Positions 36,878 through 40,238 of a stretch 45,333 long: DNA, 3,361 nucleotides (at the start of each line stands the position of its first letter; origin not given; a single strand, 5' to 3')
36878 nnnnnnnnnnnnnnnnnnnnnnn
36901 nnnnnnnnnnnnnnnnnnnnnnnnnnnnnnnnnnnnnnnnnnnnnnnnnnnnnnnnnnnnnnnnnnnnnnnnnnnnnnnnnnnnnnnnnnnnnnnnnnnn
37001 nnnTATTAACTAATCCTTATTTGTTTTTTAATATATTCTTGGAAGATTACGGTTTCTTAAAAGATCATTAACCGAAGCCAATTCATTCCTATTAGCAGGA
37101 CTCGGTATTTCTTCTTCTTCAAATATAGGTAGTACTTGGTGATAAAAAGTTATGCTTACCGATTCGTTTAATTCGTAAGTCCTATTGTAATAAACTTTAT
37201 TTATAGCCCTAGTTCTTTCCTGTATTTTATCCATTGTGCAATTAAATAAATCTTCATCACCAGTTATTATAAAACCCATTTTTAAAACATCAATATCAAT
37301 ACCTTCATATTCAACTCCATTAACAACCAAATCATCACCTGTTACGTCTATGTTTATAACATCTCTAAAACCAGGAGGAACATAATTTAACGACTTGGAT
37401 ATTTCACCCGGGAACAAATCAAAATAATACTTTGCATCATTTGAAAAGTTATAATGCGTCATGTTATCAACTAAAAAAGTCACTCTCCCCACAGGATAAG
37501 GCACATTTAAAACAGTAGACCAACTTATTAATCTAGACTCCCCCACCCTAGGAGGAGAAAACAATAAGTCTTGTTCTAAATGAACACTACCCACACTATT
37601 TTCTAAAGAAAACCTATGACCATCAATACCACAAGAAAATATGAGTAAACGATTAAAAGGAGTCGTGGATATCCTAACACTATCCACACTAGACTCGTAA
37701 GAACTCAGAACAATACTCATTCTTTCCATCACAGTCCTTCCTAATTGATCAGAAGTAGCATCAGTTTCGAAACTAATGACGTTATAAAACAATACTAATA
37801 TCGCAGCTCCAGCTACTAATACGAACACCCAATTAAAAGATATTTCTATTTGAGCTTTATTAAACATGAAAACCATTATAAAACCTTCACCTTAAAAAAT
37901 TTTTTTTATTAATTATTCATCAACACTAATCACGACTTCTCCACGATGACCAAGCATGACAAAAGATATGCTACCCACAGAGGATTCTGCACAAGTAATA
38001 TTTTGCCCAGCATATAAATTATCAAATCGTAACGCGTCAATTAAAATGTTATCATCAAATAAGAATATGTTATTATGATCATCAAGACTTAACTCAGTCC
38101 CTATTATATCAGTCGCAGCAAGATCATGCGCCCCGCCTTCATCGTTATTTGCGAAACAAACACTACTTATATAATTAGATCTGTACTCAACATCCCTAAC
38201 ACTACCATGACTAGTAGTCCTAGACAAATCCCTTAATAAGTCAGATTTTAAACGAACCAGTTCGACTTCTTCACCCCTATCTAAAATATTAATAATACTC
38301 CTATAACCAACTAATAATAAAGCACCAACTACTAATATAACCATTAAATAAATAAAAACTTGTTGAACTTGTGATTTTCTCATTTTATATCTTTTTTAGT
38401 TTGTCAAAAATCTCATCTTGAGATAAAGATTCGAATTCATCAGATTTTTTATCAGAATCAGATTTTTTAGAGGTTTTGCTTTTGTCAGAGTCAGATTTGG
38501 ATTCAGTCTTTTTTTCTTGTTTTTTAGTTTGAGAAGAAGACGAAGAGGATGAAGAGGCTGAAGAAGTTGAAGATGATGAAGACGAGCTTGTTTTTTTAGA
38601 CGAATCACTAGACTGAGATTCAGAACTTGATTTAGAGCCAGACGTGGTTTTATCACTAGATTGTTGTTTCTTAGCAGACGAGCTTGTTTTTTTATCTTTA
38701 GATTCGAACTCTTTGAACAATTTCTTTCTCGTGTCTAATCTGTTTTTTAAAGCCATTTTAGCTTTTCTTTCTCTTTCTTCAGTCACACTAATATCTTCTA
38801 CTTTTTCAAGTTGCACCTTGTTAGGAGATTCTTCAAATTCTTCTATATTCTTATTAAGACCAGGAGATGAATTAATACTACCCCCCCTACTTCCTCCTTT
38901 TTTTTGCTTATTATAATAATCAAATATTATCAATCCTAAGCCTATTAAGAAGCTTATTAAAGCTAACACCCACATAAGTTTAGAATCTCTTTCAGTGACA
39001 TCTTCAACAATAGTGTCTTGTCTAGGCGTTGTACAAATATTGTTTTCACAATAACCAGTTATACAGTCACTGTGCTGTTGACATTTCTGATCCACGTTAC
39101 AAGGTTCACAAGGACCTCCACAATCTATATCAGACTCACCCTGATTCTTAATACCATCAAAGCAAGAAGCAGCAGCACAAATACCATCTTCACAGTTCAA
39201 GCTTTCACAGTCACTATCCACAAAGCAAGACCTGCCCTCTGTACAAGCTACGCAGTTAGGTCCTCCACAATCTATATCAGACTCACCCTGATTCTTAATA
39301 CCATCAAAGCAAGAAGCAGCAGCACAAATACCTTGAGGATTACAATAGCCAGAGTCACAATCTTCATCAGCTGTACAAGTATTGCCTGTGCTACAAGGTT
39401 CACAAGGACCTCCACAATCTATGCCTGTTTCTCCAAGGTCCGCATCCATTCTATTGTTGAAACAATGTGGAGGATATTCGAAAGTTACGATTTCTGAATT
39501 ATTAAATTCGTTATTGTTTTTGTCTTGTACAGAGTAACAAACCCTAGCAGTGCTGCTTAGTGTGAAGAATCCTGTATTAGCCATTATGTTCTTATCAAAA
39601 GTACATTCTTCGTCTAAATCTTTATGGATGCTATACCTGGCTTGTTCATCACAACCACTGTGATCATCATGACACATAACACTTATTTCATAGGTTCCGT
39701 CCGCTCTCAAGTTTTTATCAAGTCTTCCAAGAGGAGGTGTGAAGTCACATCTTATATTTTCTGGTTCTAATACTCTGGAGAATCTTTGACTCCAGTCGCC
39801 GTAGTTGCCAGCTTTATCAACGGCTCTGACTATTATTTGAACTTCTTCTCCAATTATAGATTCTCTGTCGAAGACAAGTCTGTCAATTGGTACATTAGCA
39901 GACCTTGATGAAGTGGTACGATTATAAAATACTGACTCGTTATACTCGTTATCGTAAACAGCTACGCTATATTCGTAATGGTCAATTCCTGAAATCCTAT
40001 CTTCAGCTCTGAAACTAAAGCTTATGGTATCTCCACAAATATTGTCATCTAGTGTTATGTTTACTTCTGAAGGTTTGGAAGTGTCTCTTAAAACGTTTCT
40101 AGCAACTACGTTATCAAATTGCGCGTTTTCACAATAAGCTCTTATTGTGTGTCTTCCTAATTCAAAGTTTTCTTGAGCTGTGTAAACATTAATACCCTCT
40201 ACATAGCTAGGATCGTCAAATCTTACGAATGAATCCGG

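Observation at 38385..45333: Giant surface protein (more than 2,315 aa visible) built from at least five ~415-455-aa super-modules, with its N-terminus beyond the window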

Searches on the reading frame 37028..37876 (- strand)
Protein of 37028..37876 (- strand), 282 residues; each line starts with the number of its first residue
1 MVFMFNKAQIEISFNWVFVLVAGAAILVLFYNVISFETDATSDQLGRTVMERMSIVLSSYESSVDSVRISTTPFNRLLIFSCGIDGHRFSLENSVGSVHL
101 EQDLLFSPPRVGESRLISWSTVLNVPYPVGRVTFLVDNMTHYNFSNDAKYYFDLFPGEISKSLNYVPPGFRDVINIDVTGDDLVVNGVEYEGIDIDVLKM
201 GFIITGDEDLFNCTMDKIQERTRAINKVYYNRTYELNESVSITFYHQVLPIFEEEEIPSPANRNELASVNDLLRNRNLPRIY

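Call 17: search_protein_families(library=pfam, proteins=[window:37028-37876:-], max_evalue=0.1)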
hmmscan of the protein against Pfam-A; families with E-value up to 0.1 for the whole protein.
window:37028-37876:- (282 aa): 0 families

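Call 61: find_encoding_contigs(protein=window:37028-37876:-, flank=10000, max_places=2)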
Protein window:37028-37876:- (282 aa): 1 contig read that carries it; 1 place shown.
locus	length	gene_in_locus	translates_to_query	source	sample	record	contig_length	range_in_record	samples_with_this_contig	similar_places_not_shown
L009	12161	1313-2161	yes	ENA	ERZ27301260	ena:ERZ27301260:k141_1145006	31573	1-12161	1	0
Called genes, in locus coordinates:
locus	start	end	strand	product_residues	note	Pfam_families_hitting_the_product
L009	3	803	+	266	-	?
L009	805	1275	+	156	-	-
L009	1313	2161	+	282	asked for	-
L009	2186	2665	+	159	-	-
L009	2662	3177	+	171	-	-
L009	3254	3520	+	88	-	-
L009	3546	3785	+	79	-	-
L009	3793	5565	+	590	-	-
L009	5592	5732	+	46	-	-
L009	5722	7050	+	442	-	-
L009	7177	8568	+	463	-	PF13306:LRR_5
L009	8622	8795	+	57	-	-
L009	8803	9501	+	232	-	-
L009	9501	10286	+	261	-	-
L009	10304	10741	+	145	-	-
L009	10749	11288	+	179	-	-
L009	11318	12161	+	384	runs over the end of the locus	PF01510:Amidase_2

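Call 78: search_protein_families(library=ncbifam, proteins=[window:37028-37876:-], max_evalue=0.1)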
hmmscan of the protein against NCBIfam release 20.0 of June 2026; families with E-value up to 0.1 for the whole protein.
window:37028-37876:- (282 aa): 0 families

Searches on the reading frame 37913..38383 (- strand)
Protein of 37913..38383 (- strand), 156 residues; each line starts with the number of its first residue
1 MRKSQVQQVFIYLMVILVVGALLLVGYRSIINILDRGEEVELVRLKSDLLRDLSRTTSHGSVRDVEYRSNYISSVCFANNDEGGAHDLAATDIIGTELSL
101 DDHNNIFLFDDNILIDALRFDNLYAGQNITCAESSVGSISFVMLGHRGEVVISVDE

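Call 10: find_encoding_contigs(protein=window:37913-38383:-, flank=10000, max_places=6)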
Protein window:37913-38383:- (156 aa): no gene with exactly this product is on record in the collection.

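Call 17: search_protein_families(library=pfam, proteins=[window:37913-38383:-], max_evalue=0.1)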
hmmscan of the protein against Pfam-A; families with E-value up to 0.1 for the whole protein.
window:37913-38383:- (156 aa): 0 families

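Call 78: search_protein_families(library=ncbifam, proteins=[window:37913-38383:-], max_evalue=0.1)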
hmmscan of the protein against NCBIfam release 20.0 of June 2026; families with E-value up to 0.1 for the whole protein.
window:37913-38383:- (156 aa): 1 family
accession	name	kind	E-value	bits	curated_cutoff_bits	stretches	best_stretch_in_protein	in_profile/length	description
NF033880.1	Prli42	equivalog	0.0031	17.2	27.5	1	1-26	1-26/31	stressosome-associated protein Prli42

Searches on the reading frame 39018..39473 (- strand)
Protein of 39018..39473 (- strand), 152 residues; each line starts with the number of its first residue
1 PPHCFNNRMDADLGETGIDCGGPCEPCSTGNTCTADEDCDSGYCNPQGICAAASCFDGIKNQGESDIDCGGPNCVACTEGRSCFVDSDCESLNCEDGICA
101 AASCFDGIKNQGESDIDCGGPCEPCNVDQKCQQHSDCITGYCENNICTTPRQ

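Call 60: search_protein_families(library=pfam, proteins=[window:39018-39473:-], max_evalue=1)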
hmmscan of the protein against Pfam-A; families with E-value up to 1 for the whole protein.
seq(152 aa): 0 families

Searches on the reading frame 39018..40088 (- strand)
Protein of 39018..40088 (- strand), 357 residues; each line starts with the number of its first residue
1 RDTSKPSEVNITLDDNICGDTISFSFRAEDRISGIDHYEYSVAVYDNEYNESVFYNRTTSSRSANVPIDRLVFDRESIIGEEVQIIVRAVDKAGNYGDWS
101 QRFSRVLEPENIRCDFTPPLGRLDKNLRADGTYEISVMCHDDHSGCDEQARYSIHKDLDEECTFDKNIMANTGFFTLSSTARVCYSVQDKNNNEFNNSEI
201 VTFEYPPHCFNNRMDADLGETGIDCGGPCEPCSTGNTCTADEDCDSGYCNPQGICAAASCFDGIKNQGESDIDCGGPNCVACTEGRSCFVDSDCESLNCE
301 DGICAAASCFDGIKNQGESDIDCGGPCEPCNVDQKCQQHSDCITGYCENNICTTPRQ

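Call 86: find_related_loci(query=window:39018-40088:-, collection=genome_contigs, flank=3000)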
Query window:39018-40088:- (357 aa) in genome_contigs; peptide patterns used: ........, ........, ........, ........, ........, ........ (x = any residue, [..] = any of these).
131 stretches matched a pattern; 111 encode a relative of the query (tblastn E <= 1e-3); the best 80 are kept; 80 distinct loci.
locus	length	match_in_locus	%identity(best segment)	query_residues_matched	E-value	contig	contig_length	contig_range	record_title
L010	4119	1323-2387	60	1-356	2e-151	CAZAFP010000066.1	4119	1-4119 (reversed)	MAG TPA_asm: uncultured Methanosarcinales archaeon isolate binchicken_co32_262 genome assembly, contig: NODE_40541_lengt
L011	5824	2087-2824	49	207-355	1e-32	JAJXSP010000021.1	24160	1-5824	MAG: Myxococcales bacterium isolate BP4.bin10 NODE_2187_length_24160_cov_1.432988, whole genome shotgun sequence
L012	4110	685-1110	48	206-342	9e-32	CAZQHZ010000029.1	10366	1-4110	MAG TPA_asm: uncultured Methanosarcinales archaeon isolate SRP252850_co1_390 genome assembly, contig: NODE_12353_length_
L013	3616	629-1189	40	180-355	8e-31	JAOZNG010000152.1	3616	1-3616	MAG: archaeon isolate GMC4.concoct.133_sub GMC4_57416_length_3616_cov_4.951137, whole genome shotgun sequence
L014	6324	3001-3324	55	193-355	8e-29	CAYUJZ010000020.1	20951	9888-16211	MAG TPA_asm: uncultured Methanosarcinales archaeon isolate SRP241341_co1_58 genome assembly, contig: NODE_2913_length_20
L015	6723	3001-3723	52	207-355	2e-38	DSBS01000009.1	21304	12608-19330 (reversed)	MAG TPA_asm: Candidatus Woesearchaeota archaeon isolate SpSt-1178 Ga0129302_1000985, whole genome shotgun sequence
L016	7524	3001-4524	44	179-354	9e-26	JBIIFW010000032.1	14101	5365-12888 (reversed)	MAG: Bradymonadia bacterium isolate ME2001-06-04pf_3300042445_group1_bin96 Rohwer_bin1468_scaffold_2952_c1, whole genome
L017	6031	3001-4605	38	195-355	2e-25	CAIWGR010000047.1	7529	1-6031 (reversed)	MAG: uncultured delta proteobacterium isolate Ki3-D3_bin-0810 genome assembly, contig: bin-0810:047/726, whole genome sh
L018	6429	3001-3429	47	188-330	1e-26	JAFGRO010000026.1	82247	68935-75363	MAG: Candidatus Woesearchaeota archaeon isolate Zod_Metabat.833 k87_4549187, whole genome shotgun sequence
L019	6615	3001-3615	42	182-343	5e-25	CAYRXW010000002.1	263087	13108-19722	MAG TPA_asm: uncultured Methanosarcinales archaeon isolate SRP292972_co1_23 genome assembly, contig: NODE_60_length_2630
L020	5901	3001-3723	36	195-355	9e-24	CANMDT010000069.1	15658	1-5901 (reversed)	MAG: Myxococcales bacterium isolate ZH-13may13-111 genome assembly, contig: ZH-13may13-C3108, whole genome shotgun seque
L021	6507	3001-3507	48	207-355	8e-23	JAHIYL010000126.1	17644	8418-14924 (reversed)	MAG: Nanoarchaeota archaeon isolate Modern_marine.mb.116 Modern_marine.mb.116_k141_1102812, whole genome shotgun sequenc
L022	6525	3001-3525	39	206-355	2e-23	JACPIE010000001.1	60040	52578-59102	MAG: Candidatus Woesearchaeota archaeon isolate NC_groundwater_432_Ag_B-0.1um_40_22 GD18-4_B1_scaffold_87435, whole geno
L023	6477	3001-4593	39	183-354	1e-22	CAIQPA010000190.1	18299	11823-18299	MAG: uncultured delta proteobacterium isolate ErkenSummer_bin-2361 genome assembly, contig: bin-2361:190/690, whole geno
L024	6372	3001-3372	44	204-330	2e-21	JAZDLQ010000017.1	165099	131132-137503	MAG: archaeon isolate MEGAHIT-group-0.609 k141_11811134, whole genome shotgun sequence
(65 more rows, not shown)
